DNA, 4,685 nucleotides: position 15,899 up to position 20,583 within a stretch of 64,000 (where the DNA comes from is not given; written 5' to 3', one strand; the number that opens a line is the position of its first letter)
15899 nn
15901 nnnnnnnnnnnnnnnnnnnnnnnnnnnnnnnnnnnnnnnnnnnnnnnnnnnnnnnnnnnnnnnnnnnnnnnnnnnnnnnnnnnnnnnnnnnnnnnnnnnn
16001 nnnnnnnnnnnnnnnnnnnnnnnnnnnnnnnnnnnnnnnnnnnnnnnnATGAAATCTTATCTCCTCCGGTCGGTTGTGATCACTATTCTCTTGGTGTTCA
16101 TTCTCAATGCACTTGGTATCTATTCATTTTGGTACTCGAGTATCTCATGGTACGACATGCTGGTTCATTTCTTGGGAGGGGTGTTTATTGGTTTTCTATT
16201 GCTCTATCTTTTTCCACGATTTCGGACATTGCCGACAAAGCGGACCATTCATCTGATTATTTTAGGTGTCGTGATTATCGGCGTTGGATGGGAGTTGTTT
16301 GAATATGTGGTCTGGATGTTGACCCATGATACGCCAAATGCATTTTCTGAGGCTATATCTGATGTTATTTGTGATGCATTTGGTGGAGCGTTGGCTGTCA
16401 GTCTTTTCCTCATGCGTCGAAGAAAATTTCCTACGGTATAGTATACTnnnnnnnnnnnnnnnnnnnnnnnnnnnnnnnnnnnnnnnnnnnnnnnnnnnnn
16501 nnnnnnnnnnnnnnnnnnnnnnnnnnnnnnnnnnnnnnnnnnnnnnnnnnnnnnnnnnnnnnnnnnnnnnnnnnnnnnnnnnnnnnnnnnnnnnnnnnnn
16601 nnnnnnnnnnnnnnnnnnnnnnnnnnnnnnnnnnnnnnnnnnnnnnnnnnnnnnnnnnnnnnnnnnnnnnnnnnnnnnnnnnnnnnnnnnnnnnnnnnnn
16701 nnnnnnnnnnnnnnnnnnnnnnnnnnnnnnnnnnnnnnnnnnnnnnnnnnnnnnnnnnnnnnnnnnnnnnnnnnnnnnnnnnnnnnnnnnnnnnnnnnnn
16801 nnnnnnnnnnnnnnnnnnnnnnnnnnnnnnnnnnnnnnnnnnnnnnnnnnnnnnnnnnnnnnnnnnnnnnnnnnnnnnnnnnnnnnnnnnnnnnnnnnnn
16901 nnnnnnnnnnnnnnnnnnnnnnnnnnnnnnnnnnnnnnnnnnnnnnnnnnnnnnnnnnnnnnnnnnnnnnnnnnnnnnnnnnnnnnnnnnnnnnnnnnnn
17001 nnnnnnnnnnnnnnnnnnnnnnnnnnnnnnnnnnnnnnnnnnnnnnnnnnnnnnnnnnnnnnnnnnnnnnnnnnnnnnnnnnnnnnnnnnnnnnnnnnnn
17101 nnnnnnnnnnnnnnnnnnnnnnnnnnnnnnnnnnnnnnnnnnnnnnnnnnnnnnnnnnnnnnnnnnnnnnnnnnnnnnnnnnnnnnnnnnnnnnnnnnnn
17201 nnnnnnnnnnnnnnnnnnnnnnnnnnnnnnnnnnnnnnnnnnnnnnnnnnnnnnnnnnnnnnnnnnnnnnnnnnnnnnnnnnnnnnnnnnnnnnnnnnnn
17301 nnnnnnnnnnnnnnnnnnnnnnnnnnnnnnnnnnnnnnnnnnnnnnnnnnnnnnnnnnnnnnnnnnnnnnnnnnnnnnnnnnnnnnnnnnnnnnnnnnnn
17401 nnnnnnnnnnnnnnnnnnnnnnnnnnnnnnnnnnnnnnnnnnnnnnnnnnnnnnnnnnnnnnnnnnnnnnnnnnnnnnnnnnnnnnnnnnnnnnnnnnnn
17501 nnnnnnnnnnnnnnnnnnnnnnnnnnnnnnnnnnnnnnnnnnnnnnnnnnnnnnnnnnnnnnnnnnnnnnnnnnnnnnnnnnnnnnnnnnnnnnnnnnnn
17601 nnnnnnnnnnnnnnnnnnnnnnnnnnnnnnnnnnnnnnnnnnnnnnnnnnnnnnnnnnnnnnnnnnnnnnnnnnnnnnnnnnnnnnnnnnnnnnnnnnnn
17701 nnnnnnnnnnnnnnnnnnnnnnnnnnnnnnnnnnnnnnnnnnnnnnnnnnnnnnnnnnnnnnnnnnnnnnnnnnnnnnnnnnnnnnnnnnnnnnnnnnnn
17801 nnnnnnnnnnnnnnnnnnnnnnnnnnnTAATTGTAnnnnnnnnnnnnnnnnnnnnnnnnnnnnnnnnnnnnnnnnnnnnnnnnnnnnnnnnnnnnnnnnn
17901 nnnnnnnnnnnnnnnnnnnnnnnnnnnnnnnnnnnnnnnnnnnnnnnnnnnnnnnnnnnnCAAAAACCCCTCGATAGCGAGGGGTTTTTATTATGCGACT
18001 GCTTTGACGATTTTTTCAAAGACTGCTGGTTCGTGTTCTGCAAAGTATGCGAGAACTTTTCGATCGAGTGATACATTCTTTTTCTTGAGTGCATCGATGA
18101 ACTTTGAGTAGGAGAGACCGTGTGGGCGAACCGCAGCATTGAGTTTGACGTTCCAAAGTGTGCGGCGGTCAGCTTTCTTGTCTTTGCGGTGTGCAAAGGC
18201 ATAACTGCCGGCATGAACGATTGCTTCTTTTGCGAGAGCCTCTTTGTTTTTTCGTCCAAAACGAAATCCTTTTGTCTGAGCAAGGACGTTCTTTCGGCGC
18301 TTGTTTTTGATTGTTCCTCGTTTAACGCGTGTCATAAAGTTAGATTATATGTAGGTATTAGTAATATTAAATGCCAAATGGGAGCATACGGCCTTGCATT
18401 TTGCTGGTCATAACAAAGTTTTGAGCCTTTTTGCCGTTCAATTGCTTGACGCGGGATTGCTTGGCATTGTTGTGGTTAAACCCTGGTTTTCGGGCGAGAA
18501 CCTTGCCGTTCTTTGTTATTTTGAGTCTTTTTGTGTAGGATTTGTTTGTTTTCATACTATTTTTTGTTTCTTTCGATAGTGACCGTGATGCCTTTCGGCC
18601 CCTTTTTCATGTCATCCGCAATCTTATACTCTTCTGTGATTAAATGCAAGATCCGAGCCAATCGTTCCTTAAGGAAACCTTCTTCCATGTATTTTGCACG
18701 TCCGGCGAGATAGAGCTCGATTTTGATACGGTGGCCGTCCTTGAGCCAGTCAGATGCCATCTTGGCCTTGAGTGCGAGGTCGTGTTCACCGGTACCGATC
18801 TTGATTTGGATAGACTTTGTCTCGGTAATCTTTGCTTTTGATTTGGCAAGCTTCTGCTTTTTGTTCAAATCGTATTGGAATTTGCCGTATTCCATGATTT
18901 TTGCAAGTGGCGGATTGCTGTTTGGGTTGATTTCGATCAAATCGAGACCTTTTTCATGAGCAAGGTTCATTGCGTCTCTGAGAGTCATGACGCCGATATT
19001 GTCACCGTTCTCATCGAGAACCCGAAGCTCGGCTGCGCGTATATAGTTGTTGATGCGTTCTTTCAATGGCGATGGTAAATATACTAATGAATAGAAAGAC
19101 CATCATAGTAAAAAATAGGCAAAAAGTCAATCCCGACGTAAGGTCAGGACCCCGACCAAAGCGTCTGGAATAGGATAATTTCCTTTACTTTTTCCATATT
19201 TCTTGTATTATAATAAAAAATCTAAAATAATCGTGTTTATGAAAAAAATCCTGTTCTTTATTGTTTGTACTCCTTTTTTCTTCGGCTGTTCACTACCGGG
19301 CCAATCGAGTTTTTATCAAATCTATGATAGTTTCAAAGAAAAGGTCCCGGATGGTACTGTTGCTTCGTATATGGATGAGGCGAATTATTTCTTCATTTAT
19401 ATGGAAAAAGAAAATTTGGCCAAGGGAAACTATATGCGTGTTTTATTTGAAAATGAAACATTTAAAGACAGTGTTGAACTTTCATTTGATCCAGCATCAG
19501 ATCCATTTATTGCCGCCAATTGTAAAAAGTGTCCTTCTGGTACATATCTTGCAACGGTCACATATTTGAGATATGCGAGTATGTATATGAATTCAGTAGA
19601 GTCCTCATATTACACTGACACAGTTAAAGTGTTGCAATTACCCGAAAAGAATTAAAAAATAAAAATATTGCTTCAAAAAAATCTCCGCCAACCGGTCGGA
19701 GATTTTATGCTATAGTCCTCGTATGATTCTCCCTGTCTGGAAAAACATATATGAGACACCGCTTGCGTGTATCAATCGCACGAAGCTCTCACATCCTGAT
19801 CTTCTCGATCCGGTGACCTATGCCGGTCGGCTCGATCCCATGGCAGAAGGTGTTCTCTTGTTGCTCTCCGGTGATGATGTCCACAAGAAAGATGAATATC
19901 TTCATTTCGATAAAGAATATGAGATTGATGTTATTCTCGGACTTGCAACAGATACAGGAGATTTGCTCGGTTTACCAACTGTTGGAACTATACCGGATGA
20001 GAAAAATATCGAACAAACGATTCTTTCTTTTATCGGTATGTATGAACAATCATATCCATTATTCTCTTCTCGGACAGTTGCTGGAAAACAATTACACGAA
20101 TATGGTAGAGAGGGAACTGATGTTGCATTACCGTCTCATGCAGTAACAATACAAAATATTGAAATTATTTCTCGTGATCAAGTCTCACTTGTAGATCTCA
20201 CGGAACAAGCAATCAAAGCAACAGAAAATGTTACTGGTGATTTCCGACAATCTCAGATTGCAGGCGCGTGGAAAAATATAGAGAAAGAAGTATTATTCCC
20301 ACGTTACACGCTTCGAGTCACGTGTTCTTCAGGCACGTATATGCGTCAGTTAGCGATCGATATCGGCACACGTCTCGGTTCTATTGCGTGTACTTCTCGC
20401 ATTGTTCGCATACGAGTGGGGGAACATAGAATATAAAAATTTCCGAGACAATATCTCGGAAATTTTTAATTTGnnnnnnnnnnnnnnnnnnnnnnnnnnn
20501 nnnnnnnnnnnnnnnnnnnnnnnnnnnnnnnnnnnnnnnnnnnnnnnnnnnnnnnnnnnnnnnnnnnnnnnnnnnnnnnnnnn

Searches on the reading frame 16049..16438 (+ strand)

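Call 47: search_protein_families(library=pfam, proteins=[window:16049-16438:+], max_evalue=0.001)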
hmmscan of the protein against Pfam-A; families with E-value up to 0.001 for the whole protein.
window:16049-16438:+ (130 aa): 1 family
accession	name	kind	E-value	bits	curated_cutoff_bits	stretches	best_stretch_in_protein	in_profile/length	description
PF09997.14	DUF2238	-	8e-06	26.2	26.4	1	34-99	58-123/140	Predicted membrane protein (DUF2238)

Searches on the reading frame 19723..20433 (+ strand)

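Call 87: search_protein_families(library=pfam, proteins=[window:19723-20433:+], max_evalue=0.0001)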
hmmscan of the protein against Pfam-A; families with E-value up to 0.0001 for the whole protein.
window:19723-20433:+ (237 aa): 1 family
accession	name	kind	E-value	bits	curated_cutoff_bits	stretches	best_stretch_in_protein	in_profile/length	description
PF01509.24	TruB_N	-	9e-26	91.5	27.3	1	31-154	9-135/149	TruB family pseudouridylate synthase (N terminal domain)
